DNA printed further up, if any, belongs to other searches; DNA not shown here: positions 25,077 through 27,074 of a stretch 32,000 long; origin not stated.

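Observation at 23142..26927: Topoisomerase III with no stop codon, fused through a TM/signal-like helix to an exported-type SH3b + C39-like peptidase module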

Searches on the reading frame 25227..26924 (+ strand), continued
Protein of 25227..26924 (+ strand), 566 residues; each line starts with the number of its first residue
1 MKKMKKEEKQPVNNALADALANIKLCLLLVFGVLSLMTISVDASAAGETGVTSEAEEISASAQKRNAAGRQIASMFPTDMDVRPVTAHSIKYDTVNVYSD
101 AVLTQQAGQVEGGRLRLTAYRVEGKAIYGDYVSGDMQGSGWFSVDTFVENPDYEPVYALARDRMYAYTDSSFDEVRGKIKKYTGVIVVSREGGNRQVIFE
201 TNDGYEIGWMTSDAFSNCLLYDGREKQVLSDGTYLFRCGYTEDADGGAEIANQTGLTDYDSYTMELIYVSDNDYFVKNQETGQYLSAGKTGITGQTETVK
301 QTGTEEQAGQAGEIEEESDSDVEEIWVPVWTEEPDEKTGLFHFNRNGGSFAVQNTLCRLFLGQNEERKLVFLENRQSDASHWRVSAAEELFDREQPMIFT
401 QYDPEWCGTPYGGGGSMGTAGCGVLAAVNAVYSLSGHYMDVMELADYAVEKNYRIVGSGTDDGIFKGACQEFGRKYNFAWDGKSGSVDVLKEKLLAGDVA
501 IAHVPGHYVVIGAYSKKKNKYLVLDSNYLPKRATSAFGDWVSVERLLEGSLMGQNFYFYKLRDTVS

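Call 35: search_protein_families(library=pfam, alignment_id=A1, max_evalue=0.05)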
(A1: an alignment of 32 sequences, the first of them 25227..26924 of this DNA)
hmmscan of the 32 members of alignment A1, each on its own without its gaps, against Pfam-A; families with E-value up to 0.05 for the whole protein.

A. member 1, window:25227-26924:+ (566 aa): 1 family
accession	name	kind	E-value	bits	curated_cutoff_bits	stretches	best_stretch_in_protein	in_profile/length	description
PF13529.12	Peptidase_C39_2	-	7.8e-06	27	24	1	404-527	11-143/143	Peptidase_C39 like family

B. families by the number of members that match (of 32 scanned): 16 families
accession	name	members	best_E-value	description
PF13529.12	Peptidase_C39_2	32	1.4e-08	Peptidase_C39 like family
PF14200.12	RicinB_lectin_2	17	4.6e-07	Ricin-type beta-trefoil lectin domain-like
PF14399.12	BtrH_N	4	0.016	Butirosin biosynthesis protein H, N-terminal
PF00244.26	14-3-3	2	0.0003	14-3-3 protein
PF24122.1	Cas8b_C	2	0.0021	Type I-B CRISPR Cas8b C-terminal domain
PF06268.19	Fascin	2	0.012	Fascin domain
PF23524.2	MGAT4A_C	1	0.004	MGAT4 C-terminal domain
PF05023.20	Phytochelatin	1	0.013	Phytochelatin synthase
PF12618.13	PHF20_AT-hook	1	0.019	PHD finger protein 20, AT-hook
PF24208.1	Beta-tre_PLH30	1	0.027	Endo-acting ulvan lyase beta-trefoil domain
PF00930.27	DPPIV_N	1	0.028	Dipeptidyl peptidase IV (DPP IV) N-terminal region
PF03430.19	TATR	1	0.031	Trans-activating transcriptional regulator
PF25670.1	Phage_tail_C_2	1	0.039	Phage tail protein C-terminal domain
PF09614.15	Cas_Csy2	1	0.044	CRISPR-associated protein (Cas_Csy2)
PF09816.14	EAF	1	0.046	RNA polymerase II transcription elongation factor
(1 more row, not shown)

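Call 46: fold_search(model_id=the predicted structure, library=viral)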
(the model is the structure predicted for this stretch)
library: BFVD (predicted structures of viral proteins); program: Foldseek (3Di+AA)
matches with E <= 10: 697; with E <= 0.001: 9
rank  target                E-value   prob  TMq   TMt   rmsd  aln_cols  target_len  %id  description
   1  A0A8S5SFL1            5.0e-08  1.00  0.23  0.51  12.1       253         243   15  Peptidase [Podoviridae sp. ctZih56]
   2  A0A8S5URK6            1.1e-06  1.00  0.25  0.52   3.9       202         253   22  Peptidase [Siphoviridae sp. cthae16]
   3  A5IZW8                4.5e-05  1.00  0.21  0.27  18.9       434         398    8  Fgf-2 [Spodoptera litura granulovirus]
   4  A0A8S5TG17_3          4.8e-05  1.00  0.24  0.11   3.9       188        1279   19  Tail tape measure [Myoviridae sp. ctIty1]
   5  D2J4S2                1.2e-04  0.99  0.17  0.22  20.9       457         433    8  FGF-2 [Pieris rapae granulovirus Wuhan]
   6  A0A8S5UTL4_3          2.7e-04  1.00  0.23  0.12   4.3       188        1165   18  Morphogenesis protein 1 hydrolase [Myoviridae sp. ctYA416]
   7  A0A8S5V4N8            3.8e-04  0.63  0.11  0.15  27.6       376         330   10  Uncharacterized protein [Siphoviridae sp. ct87j35]
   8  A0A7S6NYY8            8.6e-04  0.99  0.17  0.30  15.7       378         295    9  (no name in the UniProt tables at hand)
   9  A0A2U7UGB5            9.1e-04  0.99  0.16  0.34  18.3       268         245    9  Fascin-like protein [Pandoravirus macleodensis]
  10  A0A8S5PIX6            1.2e-03  1.00  0.10  0.11  11.5       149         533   15  PlyB like endolysin [Siphoviridae sp. ctL0q1]
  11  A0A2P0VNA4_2          1.2e-03  0.97  0.15  0.10  16.4       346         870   11  Uncharacterized protein [Tetraselmis virus 1]
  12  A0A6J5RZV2            1.4e-03  1.00  0.20  0.38   6.4       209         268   15  Uncharacterized protein [uncultured Caudovirales phage]
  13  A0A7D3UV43            2.2e-03  0.94  0.17  0.19  14.0       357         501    9  Uncharacterized protein [Fadolivirus FV1/VV64]
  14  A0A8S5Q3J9            3.4e-03  0.97  0.11  0.20  13.9       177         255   12  N-acetylmuramoyl-L-alanine amidase [Siphoviridae sp. ctLqe90]
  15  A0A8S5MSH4            5.2e-03  0.57  0.10  0.15  18.7       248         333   12  PlyB like endolysin [Siphoviridae sp. ctouo22]
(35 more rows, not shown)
